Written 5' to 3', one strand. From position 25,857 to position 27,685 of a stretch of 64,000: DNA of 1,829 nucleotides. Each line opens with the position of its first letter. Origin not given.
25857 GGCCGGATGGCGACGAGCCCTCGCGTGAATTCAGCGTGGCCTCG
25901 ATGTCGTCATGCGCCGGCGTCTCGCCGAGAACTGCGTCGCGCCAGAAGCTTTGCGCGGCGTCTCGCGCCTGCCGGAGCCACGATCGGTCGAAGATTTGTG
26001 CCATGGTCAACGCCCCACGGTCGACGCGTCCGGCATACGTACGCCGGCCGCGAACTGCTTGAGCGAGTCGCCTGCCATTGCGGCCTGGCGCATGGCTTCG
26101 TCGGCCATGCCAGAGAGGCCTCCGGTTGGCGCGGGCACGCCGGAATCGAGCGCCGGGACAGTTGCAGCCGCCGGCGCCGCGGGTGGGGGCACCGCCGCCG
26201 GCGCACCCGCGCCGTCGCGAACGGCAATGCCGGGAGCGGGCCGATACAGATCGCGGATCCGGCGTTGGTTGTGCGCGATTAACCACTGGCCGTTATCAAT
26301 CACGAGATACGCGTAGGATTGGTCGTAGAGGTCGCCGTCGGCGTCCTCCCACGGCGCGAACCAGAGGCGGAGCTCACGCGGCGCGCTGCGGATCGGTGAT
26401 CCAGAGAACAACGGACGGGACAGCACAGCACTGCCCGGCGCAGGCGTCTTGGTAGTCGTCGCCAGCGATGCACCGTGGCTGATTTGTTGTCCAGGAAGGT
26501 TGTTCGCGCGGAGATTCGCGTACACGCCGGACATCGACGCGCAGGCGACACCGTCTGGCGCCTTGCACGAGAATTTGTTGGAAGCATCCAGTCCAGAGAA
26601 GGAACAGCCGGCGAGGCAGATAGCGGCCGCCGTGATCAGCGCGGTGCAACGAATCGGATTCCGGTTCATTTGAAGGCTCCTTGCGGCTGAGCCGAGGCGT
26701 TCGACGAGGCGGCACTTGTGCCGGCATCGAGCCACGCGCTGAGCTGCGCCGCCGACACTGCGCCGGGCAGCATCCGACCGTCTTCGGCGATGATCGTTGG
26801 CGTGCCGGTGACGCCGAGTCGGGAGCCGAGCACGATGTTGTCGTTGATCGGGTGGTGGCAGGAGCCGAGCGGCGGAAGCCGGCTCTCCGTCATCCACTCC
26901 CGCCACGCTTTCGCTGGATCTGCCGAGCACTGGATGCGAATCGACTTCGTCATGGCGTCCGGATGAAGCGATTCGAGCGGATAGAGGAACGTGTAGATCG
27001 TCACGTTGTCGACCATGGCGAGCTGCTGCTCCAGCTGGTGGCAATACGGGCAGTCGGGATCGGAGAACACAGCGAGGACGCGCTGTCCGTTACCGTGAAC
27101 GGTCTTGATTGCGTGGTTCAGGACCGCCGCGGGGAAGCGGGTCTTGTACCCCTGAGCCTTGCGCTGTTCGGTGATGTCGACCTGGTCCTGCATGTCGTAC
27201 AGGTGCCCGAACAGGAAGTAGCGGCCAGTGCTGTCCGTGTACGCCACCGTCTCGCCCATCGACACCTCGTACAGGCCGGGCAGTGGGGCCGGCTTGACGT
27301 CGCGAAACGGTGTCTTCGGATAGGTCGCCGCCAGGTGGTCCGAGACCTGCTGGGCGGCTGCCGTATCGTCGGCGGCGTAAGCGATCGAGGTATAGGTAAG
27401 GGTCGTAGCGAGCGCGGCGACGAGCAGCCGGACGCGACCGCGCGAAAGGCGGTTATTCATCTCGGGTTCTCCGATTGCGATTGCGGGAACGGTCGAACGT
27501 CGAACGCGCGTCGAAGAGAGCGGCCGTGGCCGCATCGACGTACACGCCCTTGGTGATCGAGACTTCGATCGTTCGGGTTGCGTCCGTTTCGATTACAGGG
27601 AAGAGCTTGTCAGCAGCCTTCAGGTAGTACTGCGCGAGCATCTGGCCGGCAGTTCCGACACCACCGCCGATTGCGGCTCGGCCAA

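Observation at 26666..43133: Dedicated periplasmic disulfide-redox toolkit, including a stand-alone DsbD-alpha domain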

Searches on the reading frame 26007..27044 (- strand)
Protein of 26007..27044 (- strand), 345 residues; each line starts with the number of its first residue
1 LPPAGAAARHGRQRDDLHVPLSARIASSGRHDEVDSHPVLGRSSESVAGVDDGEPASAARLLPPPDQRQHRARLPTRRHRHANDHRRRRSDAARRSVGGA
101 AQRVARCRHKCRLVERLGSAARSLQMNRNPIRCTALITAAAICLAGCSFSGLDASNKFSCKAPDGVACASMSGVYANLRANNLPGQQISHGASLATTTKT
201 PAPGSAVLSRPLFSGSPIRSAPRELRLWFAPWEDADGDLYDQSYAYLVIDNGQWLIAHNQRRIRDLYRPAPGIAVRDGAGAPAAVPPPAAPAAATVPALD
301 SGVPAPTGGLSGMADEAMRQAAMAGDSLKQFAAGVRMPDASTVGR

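Call 4: search_protein_families(library=pfam, proteins=[window:26007-27044:-], max_evalue=0.01)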
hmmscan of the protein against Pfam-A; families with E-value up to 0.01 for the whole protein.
window:26007-27044:- (345 aa): 1 family
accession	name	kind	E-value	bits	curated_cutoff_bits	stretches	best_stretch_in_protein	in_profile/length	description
PF09676.15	TraV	-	8.1e-17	62.9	21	2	206-254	90-128/128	Type IV conjugative transfer system lipoprotein (TraV)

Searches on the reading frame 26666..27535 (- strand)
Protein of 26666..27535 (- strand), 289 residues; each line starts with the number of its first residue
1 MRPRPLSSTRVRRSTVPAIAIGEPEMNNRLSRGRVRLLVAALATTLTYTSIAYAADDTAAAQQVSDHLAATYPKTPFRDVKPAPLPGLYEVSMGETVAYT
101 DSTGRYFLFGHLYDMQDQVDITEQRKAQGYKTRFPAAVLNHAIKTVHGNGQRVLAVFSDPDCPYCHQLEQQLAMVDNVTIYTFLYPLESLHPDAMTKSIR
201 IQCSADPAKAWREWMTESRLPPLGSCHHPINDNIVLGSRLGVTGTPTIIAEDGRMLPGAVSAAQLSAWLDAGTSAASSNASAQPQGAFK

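Call 4: search_protein_families(library=pfam, proteins=[window:26666-27535:-], max_evalue=0.01)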
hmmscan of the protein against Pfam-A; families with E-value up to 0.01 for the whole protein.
window:26666-27535:- (289 aa): 4 families
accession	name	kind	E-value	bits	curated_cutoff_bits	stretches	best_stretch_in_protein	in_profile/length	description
PF13098.12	Thioredoxin_2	-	3e-28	98.7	27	1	147-269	2-104/104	Thioredoxin-like domain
PF10411.14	DsbC_N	-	8.2e-20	70.6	25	1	57-123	3-70/70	Disulfide bond isomerase protein N-terminal domain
PF01323.26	DSBA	-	7.9e-07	29.5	25.6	1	230-266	152-187/191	DSBA-like thioredoxin domain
PF13462.12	Thioredoxin_4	-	0.00022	21.9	23.2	0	152-175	15-38/165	Thioredoxin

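Call 26: search_protein_families(library=ncbifam, proteins=[window:26666-27460:-], max_evalue=0.001)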
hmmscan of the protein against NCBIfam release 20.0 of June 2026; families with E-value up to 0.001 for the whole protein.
window:26666-27460:- (264 aa): 2 families
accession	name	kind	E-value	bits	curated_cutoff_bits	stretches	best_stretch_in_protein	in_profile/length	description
NF008129.0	PRK10877.1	equivalog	4.2e-28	98.2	215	1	22-251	13-234/237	bifunctional protein-disulfide isomerase/oxidoreductase DsbC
NF008657.0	PRK11657.1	equivalog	2.5e-10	40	124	1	73-227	61-227/251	thiol:disulfide interchange protein DsbG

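Call 77: search_solved_structures(query=window:26666-27460:-, max_evalue=0.001, show_alignments=1)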
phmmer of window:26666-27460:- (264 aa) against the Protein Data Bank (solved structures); distinct sequences matched with E-value up to 0.001: 19.
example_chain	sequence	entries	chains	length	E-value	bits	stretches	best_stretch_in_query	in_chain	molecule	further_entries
3gv1_A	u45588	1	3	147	1.2e-32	116.6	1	114-240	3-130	Disulfide interchange protein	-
1eej_A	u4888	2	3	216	4.4e-22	82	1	52-247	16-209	THIOL:DISULFIDE INTERCHANGE PROTEIN | Thiol:disulfide interchange protein dsbC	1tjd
1jzd_A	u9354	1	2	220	7e-21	78.1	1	52-247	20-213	thiol:disulfide interchange protein dsbc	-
1g0t_A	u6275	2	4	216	1.1e-20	77.4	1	52-247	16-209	THIOL:DISULFIDE INTERCHANGE PROTEIN DSBC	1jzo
4npb_A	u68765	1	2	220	4.4e-20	75.5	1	53-247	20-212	Protein disulfide isomerase II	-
4ilf_A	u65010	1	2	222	3.8e-18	69.1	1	54-248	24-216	Thiol:disulfide interchange protein DsbC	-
4i5q_A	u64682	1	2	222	5.3e-18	68.7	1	54-248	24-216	Thiol:disulfide interchange protein DsbC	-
4ml1_A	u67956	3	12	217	7.2e-15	58.4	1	40-246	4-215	DsbP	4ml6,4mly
1t3b_A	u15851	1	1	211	1.7e-12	50.7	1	55-242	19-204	Thiol:disulfide interchange protein dsbC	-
9dcg_A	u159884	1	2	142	1.7e-10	44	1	124-245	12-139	Thiol:disulfide interchange protein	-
2h0h_A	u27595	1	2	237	4e-07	33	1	67-193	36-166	Thiol:disulfide interchange protein dsbG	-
1v57_A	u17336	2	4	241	5.8e-07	32.5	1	67-193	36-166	Thiol:disulfide interchange protein dsbG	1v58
2h0i_A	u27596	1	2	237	5.9e-07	32.5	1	67-192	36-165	Thiol:disulfide interchange protein dsbG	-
2h0g_A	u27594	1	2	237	1.1e-06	31.6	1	67-191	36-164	Thiol:disulfide interchange protein dsbG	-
5g1l_A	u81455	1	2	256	0.0002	24.2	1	67-193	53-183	THIOL DISULFIDE INTERCHANGE PROTEIN DSBG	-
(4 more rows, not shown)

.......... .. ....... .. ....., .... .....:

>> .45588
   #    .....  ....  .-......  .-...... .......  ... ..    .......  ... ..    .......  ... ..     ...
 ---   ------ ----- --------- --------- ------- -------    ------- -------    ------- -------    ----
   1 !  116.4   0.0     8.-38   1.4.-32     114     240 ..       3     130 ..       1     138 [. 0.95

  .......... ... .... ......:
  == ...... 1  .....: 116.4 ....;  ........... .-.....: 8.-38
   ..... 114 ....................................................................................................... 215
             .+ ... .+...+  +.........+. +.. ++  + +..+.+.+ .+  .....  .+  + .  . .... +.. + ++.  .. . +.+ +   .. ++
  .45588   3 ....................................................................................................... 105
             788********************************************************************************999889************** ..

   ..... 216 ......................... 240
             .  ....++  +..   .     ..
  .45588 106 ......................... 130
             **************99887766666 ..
